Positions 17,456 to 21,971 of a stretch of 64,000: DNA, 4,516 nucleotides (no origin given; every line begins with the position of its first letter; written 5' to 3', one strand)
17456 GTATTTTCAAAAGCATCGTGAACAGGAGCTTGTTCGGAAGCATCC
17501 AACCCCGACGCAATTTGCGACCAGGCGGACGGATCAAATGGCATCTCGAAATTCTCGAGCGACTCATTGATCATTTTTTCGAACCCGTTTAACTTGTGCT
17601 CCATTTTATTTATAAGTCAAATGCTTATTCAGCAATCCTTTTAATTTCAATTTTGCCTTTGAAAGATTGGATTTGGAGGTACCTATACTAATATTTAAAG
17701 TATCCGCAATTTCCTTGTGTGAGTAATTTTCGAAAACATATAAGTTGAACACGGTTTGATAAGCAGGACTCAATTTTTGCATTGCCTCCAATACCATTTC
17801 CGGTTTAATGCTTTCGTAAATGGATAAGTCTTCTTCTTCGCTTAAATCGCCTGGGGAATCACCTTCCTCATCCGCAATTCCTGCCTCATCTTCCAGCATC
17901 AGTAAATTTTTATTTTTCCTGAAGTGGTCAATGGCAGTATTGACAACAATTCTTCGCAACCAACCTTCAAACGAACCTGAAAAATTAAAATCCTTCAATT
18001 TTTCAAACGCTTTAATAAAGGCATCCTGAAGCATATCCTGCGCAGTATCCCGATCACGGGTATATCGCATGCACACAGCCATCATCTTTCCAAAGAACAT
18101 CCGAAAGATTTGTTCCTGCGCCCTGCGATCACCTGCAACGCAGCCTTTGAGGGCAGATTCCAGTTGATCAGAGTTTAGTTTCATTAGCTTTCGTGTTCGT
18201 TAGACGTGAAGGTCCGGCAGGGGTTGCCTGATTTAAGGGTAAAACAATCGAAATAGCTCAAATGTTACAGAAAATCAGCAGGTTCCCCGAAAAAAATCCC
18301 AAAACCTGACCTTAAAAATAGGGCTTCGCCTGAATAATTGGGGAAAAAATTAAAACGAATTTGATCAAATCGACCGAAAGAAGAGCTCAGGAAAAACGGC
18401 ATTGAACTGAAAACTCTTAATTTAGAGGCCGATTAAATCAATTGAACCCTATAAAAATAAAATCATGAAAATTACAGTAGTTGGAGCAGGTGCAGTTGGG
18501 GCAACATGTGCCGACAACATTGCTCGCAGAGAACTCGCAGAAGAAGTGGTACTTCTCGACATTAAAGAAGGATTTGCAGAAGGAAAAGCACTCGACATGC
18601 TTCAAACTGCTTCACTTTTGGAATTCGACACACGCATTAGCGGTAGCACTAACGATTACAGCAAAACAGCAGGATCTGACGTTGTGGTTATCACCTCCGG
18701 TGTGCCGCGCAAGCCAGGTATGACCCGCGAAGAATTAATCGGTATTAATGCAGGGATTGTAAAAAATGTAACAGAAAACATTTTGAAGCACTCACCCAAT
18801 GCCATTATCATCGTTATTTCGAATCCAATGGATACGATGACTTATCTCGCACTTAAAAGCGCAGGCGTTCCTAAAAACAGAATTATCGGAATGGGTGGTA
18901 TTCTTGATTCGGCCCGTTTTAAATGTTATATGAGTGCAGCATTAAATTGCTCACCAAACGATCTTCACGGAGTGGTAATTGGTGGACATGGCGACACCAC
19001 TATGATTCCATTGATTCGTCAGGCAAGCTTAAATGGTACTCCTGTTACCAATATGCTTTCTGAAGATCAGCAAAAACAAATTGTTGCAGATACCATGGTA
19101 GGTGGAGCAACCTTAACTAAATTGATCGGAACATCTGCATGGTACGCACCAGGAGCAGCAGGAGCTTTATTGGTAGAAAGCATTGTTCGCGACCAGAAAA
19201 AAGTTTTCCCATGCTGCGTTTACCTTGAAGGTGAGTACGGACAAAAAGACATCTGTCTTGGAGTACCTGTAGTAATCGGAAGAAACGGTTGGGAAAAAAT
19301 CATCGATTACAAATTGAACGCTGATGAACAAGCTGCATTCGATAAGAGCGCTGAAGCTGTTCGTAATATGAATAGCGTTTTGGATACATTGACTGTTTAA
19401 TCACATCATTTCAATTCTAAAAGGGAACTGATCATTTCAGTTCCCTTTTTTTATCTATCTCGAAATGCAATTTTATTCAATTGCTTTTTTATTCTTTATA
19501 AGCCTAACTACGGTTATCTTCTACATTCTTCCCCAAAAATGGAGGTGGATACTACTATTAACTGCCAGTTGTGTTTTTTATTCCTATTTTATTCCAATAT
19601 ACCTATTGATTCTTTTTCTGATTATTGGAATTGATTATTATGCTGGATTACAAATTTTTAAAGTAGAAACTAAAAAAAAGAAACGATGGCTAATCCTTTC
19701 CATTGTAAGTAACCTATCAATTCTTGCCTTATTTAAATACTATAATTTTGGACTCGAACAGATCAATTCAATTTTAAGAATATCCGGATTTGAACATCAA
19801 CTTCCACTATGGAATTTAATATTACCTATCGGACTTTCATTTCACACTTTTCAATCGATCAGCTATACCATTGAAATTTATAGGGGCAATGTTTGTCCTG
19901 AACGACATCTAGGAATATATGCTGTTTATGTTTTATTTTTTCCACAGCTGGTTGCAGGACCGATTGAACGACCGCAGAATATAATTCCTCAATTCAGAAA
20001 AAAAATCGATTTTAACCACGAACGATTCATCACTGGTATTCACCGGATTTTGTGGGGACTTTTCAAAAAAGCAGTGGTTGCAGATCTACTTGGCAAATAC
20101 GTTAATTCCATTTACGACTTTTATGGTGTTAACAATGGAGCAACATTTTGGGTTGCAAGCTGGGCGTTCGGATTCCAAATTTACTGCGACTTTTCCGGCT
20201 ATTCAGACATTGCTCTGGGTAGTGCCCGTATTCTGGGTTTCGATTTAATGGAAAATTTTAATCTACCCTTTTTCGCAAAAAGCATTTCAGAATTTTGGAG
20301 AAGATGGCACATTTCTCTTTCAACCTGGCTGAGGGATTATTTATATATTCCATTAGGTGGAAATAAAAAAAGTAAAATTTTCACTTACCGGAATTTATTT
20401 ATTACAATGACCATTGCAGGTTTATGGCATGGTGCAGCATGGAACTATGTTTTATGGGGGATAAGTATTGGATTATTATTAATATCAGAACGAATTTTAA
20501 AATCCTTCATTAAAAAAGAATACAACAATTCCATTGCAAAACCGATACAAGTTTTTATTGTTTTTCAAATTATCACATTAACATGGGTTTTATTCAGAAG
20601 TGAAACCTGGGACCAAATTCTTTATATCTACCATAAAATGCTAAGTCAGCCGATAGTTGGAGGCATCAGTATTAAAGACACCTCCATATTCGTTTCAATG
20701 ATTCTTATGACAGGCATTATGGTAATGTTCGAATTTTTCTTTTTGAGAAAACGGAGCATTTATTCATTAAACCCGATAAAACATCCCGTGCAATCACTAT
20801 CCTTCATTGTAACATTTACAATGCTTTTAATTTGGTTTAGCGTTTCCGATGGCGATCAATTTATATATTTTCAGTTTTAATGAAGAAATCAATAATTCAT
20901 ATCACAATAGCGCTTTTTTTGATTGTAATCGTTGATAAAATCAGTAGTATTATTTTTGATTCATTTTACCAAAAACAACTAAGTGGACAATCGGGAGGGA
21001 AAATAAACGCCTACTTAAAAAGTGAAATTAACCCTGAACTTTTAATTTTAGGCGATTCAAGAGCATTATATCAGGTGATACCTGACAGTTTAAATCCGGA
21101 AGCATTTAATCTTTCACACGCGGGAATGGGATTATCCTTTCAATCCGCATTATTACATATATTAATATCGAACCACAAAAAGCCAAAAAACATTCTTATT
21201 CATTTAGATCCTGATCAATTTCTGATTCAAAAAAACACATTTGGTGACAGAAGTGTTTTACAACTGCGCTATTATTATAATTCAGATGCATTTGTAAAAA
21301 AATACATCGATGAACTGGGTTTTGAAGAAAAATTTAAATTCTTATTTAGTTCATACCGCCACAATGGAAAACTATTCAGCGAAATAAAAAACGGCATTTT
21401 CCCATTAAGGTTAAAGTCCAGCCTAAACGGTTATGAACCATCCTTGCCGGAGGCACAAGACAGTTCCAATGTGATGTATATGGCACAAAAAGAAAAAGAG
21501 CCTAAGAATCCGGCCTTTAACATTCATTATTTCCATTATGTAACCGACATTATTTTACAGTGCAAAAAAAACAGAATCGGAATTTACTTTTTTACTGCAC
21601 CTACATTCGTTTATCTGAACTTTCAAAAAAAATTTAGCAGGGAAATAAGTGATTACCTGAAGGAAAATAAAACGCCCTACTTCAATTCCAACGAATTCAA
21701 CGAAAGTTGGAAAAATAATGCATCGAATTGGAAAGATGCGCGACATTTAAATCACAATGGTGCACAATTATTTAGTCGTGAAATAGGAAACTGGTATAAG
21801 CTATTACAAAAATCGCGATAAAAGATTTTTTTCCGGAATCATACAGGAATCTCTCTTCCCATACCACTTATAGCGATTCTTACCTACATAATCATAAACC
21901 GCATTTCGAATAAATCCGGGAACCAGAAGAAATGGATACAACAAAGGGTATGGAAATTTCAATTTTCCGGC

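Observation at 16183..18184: ECF sigma factor coupled to an inner-membrane anti-sigma-like protein that carries a T9SS type-B sorting domain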

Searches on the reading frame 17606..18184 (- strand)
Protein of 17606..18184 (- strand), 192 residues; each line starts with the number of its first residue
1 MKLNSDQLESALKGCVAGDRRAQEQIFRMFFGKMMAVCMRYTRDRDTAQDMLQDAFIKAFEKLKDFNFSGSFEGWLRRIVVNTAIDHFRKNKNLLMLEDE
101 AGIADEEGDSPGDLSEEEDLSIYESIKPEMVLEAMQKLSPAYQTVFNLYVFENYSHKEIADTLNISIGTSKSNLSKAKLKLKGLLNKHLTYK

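Call 3: search_protein_families(library=pfam, proteins=[window:17606-18184:-], max_evalue=0.01)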
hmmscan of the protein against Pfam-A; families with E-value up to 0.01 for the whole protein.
window:17606-18184:- (192 aa): 6 families
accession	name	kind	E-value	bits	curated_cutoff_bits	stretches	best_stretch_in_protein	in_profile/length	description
PF08281.18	Sigma70_r4_2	-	9.1e-16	57.7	25.7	1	130-181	3-54/54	Sigma-70, region 4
PF04542.20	Sigma70_r2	-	1.7e-15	57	24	1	33-92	8-69/71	Sigma-70 region 2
PF04545.22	Sigma70_r4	-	4.5e-08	32.9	24.1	1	134-182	1-49/50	Sigma-70, region 4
PF07638.17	Sigma70_ECF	-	4.3e-07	30.5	21.1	1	13-182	9-180/185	ECF sigma factor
PF12645.13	HTH_16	-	6.2e-05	23.5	22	1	15-66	7-64/65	Helix-turn-helix domain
PF04297.20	UPF0122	-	0.0014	19.2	22.7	1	143-182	23-62/101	Putative helix-turn-helix protein, YlxM / p13 like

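Call 4: search_protein_families(library=ncbifam, proteins=[window:17606-18184:-], max_evalue=0.01)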
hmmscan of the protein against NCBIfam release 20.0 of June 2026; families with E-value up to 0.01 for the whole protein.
window:17606-18184:- (192 aa): 100 families (the best 25 are shown)
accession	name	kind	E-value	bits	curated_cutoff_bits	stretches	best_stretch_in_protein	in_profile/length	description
TIGR02937.1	sigma70-ECF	superfamily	5.7e-29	100.9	42.9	1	22-183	2-163/165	sigma-70 family RNA polymerase sigma factor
TIGR02985.1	Sig70_bacteroi1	subfamily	7.7e-29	101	126.4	1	24-182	4-159/162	RNA polymerase sigma-70 factor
NF007223.0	PRK09641.1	equivalog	6.1e-26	91.4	209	1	13-185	10-184/187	RNA polymerase sigma factor SigW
NF009174.0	PRK12522.1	equivalog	1.5e-25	90.2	217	1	26-187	8-169/175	RNA polymerase sigma factor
TIGR02950.1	SigM_subfam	subfamily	4.8e-25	88.3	147.95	1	24-185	3-158/159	RNA polymerase sigma factor, SigM family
TIGR02954.1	Sig70_famx3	hypoth_equivalog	6.5e-25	87.8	188.5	1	13-187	8-169/170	RNA polymerase sigma-70 factor, TIGR02954 family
NF008888.0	PRK11922.1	equivalog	1.7e-24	86.7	204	1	15-190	24-201/231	RNA polymerase sigma factor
TIGR02948.1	SigW_bacill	equivalog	6.4e-24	85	243.1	1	12-182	9-181/187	RNA polymerase sigma factor SigW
NF058625.1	sigma_PG0214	equivalog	3.4e-23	82.2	130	1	26-191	9-167/170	GFO_1088 family ECF-type sigma factor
NF006930.0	PRK09415.1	subfamily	4e-23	82.2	198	1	24-187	19-177/179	RNA polymerase factor sigma C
NF004113.0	PRK05602.1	equivalog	1.3e-22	80.5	208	1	7-187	31-203/211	RNA polymerase sigma factor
NF007225.0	PRK09643.1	equivalog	5e-22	78.6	190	1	12-187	18-184/204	RNA polymerase sigma factor SigM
NF007216.0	PRK09638.1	equivalog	5e-22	78.5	194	1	17-181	14-170/180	RNA polymerase sigma factor SigY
NF007215.0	PRK09637.1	equivalog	2.2e-21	76.7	212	1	24-186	4-155/181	RNA polymerase sigma factor SigZ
TIGR02983.1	SigE-fam_strep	subfamily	3.4e-21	75.8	141.55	1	25-186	10-159/162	SigE family RNA polymerase sigma factor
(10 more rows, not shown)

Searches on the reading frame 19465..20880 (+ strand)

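Call 86: search_protein_families(library=pfam, proteins=[window:19465-20880:+], max_evalue=0.00001)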
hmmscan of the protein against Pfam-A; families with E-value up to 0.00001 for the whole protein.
window:19465-20880:+ (471 aa): 1 family
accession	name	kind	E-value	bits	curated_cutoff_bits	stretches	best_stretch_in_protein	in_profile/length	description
PF03062.24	MBOAT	-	3.4e-32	112.5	27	1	86-369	62-322/337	MBOAT, membrane-bound O-acyltransferase family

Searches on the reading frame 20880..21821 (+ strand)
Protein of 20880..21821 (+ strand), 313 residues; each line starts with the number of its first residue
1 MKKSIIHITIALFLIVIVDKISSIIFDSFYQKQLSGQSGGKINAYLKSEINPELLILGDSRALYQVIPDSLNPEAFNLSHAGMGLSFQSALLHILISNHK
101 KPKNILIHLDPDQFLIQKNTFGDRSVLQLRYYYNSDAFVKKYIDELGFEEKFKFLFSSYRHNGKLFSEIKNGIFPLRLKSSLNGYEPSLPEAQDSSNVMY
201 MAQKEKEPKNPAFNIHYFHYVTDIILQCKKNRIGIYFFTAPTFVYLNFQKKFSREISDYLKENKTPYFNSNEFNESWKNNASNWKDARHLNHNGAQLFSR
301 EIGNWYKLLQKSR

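Call 86: search_protein_families(library=pfam, proteins=[window:20880-21821:+], max_evalue=0.00001)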
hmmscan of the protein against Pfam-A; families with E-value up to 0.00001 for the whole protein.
window:20880-21821:+ (313 aa): 1 family
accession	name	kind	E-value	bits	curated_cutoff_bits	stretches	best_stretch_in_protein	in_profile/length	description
PF07611.17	DUF1574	-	1.3e-06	28.4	29.1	0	54-156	65-167/342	Protein of unknown function (DUF1574)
